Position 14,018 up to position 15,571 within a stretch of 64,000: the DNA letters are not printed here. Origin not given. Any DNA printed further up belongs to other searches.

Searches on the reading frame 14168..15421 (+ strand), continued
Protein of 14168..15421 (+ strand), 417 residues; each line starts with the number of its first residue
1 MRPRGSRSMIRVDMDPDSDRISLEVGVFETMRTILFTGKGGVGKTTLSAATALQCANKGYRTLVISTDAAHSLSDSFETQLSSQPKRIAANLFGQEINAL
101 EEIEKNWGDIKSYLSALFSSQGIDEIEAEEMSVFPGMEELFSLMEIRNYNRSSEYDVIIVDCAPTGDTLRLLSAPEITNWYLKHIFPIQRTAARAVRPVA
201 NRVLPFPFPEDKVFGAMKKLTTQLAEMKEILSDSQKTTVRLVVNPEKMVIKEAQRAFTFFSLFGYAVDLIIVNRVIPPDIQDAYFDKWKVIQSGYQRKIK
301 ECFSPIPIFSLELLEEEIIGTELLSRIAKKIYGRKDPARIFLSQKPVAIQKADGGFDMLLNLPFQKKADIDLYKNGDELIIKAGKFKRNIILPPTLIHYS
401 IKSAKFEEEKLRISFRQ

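Call 54: search_protein_families(library=pfam, proteins=[L132:328-606:-, L132:911-1567:-, L132:1925-3262:+, L132:3259-5325:+, L132:5721-7355:-, L132:7370-9643:-], max_evalue=1)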
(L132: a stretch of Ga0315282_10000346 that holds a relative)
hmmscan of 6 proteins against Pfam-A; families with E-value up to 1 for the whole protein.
L132:328-606:- (92 aa): 0 families

L132:911-1567:- (218 aa): 10 families
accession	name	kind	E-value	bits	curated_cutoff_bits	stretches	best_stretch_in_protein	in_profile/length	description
PF12836.13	HHH_3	-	1.5e-25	89.5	27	2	158-216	3-65/65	Helix-hairpin-helix motif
PF06514.17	PsbU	-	4.9e-13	49.4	24.5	2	157-207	11-61/93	Photosystem II 12 kDa extrinsic protein (PsbU)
PF03934.19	T2SSK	-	2.1e-10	41.2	24.2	2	86-123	1-42/63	Type II secretion system (T2SS), protein K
PF00633.29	HHH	-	4.1e-09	36.3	24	2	87-112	4-29/30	Helix-hairpin-helix motif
PF14520.12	HHH_5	-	2.9e-06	28.1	27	1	90-113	31-54/57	Helix-hairpin-helix domain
PF12826.13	HHH_2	-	0.0013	19.3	27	0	87-111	28-52/64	Helix-hairpin-helix motif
PF02887.21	PK_C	-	0.0026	18.3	28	1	67-145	25-101/114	Pyruvate kinase, alpha/beta domain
PF14716.13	HHH_8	-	0.012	16.4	30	0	67-110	20-64/73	Helix-hairpin-helix domain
PF14579.12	HHH_6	-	0.014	16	25.6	1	96-123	27-58/90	Helix-hairpin-helix motif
PF21687.3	T2SSK_1st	-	0.1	13.8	26.2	0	118-141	80-104/107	Type II secretion system (T2SS), protein K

L132:1925-3262:+ (445 aa): 2 families
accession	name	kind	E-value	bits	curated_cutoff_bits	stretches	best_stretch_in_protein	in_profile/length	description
PF00078.32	RVT_1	-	2.9e-11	43.9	29.6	1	101-314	30-203/205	Reverse transcriptase (RNA-dependent DNA polymerase)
PF21848.1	DUF6907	-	0.094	13.7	26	0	298-348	63-111/116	Domain of unknown function (DUF6907)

L132:3259-5325:+ (688 aa): 0 families

L132:5721-7355:- (544 aa): 13 families
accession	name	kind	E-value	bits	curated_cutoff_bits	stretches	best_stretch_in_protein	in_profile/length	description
PF01593.30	Amino_oxidase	-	1.2e-16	61.4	19.8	1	51-533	1-435/443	Flavin containing amine oxidoreductase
PF13450.12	NAD_binding_8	-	1.6e-13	51.1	21.9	1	46-97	1-51/68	NAD(P)-binding Rossmann-like domain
PF01266.30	DAO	-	2.9e-10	40.7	27.9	2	43-83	1-40/353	FAD dependent oxidoreductase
PF00890.30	FAD_binding_2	-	5.8e-08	32.8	20.4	1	43-97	1-53/414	FAD binding domain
PF03486.20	HI0933_like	-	3e-07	30.6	50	2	43-77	2-36/244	HI0933-like protein Rossmann domain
PF01946.23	Thi4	-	1.9e-06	27.7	26.2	1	41-80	17-57/235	Thi4 family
PF07992.20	Pyr_redox_2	-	1.3e-05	25.2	26.1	1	42-75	1-35/291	Pyridine nucleotide-disulphide oxidoreductase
PF12831.13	FAD_oxidored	-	0.00012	22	27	1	43-82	1-40/416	FAD dependent oxidoreductase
PF01494.25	FAD_binding_3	-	0.00083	19.1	22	1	42-75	2-35/349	FAD binding domain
PF01134.28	GIDA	-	0.0031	17.1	22.1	1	43-74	1-32/391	Glucose inhibited division protein A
PF21799.2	MurD-like_N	-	0.0071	17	27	1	44-80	3-39/88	Mur ligase MurD-like, N-terminal domain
PF13738.12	Pyr_redox_3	-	0.012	15.3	30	1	45-74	1-31/305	Pyridine nucleotide-disulphide oxidoreductase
PF00070.33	Pyr_redox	-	0.017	16.1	22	1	44-74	2-32/82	Pyridine nucleotide-disulphide oxidoreductase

L132:7370-9643:- (757 aa): 13 families
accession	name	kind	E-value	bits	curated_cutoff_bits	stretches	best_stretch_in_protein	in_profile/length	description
PF00930.27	DPPIV_N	-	4.1e-94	315.7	22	1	113-461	1-354/354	Dipeptidyl peptidase IV (DPP IV) N-terminal region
PF00326.27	Peptidase_S9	-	3.8e-47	161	22.6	1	553-749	9-210/213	Prolyl oligopeptidase family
PF20434.5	BD-FAE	-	6.7e-07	29.5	26.8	1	656-708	162-215/215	BD-FAE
PF01738.24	DLH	-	2.5e-06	27.7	21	1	573-731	62-192/217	Dienelactone hydrolase family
PF07676.18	PD40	-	9.1e-06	25.9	20.9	1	218-230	13-25/38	WD40-like Beta Propeller Repeat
PF12146.15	Hydrolase_4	-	0.00094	19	27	1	554-639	27-104/239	Serine aminopeptidase, S33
PF05448.18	AXE1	-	0.0019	17.5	21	1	592-646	159-212/321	Acetyl xylan esterase (AXE1)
PF08840.17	BAAT_C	-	0.0023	18.4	20.9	1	598-636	10-48/210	BAAT / Acyl-CoA thioester hydrolase C terminal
PF12740.14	PETase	-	0.018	14.9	28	1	553-634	76-149/263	PET hydrolase-like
PF12697.13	Abhydrolase_6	-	0.019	16.1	26.3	1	544-639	8-85/217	Alpha/beta hydrolase family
PF07859.19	Abhydrolase_3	-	0.17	12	25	0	591-631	50-92/210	alpha/beta hydrolase fold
PF10142.15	PhoPQ_related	-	0.26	10.4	20.3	1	674-743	253-319/367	PhoPQ-activated pathogenicity-related protein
PF02230.22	Abhydrolase_2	-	0.27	11.5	23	0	607-637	102-130/217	Phospholipase/Carboxylesterase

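Call 58: find_encoding_contigs(protein=P0002, flank=10000, max_places=3)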
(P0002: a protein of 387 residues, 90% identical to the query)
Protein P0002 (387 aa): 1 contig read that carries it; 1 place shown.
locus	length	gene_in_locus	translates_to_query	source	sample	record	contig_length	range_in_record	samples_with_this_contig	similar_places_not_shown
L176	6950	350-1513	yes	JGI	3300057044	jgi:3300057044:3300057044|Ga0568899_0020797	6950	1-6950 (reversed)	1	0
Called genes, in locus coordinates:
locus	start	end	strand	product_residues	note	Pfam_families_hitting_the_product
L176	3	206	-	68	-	?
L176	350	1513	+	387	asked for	PF01656:CbiA, PF02374:ArsA_ATPase, PF13614:AAA_31, PF17886:ArsA_HSP20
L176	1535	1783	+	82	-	PF27253:AF_1253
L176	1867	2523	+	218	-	PF01066:CDP-OH_P_transf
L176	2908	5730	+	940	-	PF13620:CarboxypepD_reg, PF13715:CarbopepD_reg_2, PF07715:Plug (weak)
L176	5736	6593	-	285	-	PF01380:SIS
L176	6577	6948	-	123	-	?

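Call 59: find_encoding_contigs(protein=P0005, flank=10000, max_places=3)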
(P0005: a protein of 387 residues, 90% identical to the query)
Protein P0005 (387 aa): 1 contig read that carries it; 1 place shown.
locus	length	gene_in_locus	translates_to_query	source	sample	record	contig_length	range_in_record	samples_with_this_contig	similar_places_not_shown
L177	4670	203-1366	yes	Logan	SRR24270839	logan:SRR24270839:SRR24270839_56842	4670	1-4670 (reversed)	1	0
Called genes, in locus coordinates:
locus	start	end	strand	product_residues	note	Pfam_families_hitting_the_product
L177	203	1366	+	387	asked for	PF01656:CbiA, PF02374:ArsA_ATPase, PF10609:ParA (faint), PF13614:AAA_31, PF17886:ArsA_HSP20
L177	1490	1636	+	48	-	PF27253:AF_1253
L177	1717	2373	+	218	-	PF01066:CDP-OH_P_transf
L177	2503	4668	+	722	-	?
